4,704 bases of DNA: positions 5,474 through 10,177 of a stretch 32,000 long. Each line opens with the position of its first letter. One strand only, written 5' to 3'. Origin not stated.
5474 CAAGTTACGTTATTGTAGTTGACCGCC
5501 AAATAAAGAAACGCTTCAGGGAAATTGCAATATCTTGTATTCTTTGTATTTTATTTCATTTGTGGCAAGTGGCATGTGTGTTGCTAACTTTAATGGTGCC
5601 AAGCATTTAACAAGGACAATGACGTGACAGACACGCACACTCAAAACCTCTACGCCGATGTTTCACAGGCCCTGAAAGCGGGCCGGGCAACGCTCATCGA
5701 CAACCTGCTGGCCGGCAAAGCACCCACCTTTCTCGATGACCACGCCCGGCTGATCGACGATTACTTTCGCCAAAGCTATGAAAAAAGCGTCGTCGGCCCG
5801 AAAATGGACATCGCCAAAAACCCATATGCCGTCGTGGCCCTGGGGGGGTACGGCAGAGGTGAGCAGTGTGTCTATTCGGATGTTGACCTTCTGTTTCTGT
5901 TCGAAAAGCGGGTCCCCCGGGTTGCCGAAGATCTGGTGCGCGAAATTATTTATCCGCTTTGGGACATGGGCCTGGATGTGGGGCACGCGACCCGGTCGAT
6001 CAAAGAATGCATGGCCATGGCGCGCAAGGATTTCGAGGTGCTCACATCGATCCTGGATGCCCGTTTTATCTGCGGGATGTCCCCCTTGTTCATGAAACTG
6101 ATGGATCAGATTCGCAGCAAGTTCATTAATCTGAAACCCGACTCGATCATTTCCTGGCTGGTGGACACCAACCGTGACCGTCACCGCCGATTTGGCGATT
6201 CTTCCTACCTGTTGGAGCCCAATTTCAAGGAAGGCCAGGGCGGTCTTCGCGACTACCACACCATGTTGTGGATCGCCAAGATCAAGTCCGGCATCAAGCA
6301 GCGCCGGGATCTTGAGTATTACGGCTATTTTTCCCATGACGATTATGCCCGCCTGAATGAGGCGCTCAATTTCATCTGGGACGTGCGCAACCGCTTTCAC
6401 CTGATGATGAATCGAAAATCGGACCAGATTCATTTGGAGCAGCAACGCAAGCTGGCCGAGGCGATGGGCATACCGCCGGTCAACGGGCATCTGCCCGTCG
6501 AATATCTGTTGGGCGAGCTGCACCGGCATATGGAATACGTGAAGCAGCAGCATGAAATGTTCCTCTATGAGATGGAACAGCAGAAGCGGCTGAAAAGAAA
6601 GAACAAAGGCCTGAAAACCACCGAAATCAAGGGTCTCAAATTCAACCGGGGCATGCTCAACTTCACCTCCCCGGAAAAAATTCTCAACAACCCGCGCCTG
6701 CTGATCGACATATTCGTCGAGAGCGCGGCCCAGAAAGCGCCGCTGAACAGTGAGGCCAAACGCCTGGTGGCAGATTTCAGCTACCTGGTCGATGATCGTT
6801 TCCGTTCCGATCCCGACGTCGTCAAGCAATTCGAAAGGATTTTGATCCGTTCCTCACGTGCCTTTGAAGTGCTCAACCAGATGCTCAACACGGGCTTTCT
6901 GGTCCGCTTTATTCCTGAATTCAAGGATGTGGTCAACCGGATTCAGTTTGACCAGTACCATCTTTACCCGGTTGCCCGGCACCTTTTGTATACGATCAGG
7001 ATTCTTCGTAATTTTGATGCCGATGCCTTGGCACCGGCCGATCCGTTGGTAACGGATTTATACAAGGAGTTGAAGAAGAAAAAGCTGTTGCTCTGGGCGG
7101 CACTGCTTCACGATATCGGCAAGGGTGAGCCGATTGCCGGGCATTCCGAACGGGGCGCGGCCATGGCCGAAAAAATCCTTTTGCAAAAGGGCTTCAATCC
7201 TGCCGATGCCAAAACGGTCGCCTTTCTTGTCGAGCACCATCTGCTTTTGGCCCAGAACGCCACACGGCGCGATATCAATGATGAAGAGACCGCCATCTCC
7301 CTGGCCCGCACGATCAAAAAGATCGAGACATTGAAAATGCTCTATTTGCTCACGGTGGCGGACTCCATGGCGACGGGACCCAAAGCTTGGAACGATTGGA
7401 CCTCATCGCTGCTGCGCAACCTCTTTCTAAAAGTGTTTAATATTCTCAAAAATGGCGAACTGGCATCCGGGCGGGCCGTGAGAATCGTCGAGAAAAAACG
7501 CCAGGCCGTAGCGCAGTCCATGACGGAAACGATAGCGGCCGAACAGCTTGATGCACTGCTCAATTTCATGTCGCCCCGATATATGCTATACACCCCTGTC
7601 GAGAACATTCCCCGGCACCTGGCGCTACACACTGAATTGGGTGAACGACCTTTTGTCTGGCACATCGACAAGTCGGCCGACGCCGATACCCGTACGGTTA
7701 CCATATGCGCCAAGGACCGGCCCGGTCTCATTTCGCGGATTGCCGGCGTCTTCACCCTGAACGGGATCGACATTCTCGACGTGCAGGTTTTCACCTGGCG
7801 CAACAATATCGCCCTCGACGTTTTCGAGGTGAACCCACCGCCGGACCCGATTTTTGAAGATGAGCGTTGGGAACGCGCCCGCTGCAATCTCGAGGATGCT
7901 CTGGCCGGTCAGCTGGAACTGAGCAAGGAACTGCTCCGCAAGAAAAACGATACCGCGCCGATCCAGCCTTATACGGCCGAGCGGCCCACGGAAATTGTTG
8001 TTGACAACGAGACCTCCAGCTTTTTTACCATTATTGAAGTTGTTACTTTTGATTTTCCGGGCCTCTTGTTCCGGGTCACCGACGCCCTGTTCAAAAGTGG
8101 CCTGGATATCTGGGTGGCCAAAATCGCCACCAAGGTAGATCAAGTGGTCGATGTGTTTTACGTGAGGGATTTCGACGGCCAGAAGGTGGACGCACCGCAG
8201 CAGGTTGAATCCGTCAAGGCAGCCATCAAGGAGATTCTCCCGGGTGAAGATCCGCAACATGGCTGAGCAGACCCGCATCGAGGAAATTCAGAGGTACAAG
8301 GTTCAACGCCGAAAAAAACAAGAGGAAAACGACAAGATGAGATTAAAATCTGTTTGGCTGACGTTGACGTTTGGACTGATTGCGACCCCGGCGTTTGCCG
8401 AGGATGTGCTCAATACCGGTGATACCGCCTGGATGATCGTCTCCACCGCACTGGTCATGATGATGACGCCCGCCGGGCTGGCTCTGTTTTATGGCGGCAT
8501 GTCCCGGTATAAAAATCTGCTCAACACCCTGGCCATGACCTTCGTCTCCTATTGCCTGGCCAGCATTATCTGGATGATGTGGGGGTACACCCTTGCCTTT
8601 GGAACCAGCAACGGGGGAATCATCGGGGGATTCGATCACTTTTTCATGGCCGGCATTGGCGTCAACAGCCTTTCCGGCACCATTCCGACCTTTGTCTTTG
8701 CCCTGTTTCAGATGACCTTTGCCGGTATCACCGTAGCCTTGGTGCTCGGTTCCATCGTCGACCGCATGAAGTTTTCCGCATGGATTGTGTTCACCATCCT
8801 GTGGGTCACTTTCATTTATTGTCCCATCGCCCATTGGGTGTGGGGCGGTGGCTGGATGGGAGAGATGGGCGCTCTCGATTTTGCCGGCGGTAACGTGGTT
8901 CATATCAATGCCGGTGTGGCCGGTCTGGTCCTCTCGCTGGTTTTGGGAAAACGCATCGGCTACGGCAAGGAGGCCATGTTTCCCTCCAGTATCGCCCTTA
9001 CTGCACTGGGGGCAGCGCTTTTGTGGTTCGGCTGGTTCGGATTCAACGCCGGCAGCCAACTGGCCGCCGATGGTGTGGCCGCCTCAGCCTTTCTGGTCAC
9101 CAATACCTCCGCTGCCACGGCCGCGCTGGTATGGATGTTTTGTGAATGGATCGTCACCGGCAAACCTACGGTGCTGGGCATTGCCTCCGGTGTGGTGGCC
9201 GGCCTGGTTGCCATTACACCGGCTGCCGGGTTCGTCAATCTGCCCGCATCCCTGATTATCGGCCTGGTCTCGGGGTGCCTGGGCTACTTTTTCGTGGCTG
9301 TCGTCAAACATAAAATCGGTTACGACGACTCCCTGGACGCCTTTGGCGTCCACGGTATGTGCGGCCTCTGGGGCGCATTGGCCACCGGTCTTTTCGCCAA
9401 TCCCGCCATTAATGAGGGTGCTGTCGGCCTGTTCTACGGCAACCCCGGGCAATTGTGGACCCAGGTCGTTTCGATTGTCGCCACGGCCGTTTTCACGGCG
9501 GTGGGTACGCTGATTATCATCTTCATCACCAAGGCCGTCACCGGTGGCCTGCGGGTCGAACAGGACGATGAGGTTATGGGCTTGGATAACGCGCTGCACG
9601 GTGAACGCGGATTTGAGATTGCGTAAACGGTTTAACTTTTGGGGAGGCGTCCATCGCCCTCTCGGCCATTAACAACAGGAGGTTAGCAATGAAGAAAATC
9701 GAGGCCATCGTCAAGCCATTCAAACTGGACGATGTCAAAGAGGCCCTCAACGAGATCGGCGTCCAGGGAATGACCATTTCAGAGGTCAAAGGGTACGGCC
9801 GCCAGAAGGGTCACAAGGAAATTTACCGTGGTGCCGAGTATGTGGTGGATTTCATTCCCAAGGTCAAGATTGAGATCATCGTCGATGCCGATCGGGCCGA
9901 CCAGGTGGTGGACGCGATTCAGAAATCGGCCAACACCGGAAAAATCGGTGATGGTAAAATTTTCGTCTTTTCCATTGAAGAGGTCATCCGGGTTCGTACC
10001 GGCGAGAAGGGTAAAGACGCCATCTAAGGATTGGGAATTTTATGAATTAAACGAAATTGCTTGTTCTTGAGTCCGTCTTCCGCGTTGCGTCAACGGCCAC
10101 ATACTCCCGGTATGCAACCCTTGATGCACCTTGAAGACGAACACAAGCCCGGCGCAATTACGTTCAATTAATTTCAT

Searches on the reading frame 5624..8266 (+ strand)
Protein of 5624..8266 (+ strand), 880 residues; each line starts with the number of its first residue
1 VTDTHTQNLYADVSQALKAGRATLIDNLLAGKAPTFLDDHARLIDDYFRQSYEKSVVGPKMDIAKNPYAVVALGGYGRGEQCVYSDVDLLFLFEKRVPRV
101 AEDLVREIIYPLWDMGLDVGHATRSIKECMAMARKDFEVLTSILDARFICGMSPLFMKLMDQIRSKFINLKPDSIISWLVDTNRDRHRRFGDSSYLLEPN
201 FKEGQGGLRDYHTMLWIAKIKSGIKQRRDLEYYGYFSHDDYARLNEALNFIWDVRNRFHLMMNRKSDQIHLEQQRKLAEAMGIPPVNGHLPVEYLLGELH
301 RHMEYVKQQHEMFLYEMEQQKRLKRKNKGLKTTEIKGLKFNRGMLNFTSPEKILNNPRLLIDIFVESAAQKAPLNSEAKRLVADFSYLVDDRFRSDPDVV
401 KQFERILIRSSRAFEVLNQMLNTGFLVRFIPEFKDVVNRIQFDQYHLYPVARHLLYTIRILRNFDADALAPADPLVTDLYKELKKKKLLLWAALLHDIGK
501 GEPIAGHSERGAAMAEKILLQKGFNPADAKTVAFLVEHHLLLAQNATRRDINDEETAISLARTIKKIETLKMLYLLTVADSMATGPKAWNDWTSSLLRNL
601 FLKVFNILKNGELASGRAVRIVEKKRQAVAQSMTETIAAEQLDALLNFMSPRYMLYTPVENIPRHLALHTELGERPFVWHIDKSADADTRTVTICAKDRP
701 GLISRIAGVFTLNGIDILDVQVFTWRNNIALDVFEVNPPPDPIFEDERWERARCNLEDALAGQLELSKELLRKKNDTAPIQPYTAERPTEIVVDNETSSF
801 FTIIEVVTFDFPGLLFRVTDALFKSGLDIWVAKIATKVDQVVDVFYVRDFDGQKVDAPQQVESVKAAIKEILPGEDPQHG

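Call 18: search_protein_families(library=pfam, proteins=[window:5624-8266:+])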
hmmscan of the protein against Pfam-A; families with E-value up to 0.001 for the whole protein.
window:5624-8266:+ (880 aa): 5 families
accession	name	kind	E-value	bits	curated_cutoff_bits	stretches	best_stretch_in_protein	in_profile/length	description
PF08335.16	GlnD_UR_UTase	-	6.6e-37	127.1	21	1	180-314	7-141/141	GlnD PII-uridylyltransferase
PF01842.31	ACT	-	7.4e-11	42.1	27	1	691-740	2-53/66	ACT domain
PF01966.28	HD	-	4.4e-09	37.1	22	1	469-560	20-109/116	HD domain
PF01909.29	NTP_transf_2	-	2.8e-05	24.8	21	1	67-136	14-85/93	Nucleotidyltransferase domain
PF13291.12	ACT_4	-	0.00086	20.4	27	0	691-729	8-47/80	ACT domain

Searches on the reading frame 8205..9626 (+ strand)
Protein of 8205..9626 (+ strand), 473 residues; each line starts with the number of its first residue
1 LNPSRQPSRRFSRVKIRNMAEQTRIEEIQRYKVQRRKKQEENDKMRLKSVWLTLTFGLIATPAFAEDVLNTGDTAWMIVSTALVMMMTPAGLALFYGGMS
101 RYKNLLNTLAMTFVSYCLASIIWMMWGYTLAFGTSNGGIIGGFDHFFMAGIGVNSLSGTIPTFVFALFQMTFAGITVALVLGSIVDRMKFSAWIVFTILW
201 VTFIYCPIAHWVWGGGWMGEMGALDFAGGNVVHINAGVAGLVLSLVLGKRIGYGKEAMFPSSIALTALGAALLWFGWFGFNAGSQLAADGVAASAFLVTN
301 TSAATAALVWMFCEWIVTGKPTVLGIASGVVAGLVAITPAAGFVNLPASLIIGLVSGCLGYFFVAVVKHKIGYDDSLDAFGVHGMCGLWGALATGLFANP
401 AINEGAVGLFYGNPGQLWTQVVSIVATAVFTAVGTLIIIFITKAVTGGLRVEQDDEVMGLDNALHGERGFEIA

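Call 18: search_protein_families(library=pfam, proteins=[window:8205-9626:+])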
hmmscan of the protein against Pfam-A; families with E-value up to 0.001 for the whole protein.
window:8205-9626:+ (473 aa): 1 family
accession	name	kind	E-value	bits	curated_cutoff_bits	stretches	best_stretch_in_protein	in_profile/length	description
PF00909.26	Ammonium_transp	-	2e-125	419.1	23.2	1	75-469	1-398/399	Ammonium Transporter Family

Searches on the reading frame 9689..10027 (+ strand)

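Call 19: search_protein_families(library=pfam, proteins=[window:9689-10027:+])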
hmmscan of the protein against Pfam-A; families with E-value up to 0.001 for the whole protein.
window:9689-10027:+ (112 aa): 1 family
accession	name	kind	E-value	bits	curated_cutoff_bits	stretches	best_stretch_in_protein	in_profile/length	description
PF00543.27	P-II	-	3.5e-35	120.8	25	1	1-106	1-102/102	Nitrogen regulatory protein P-II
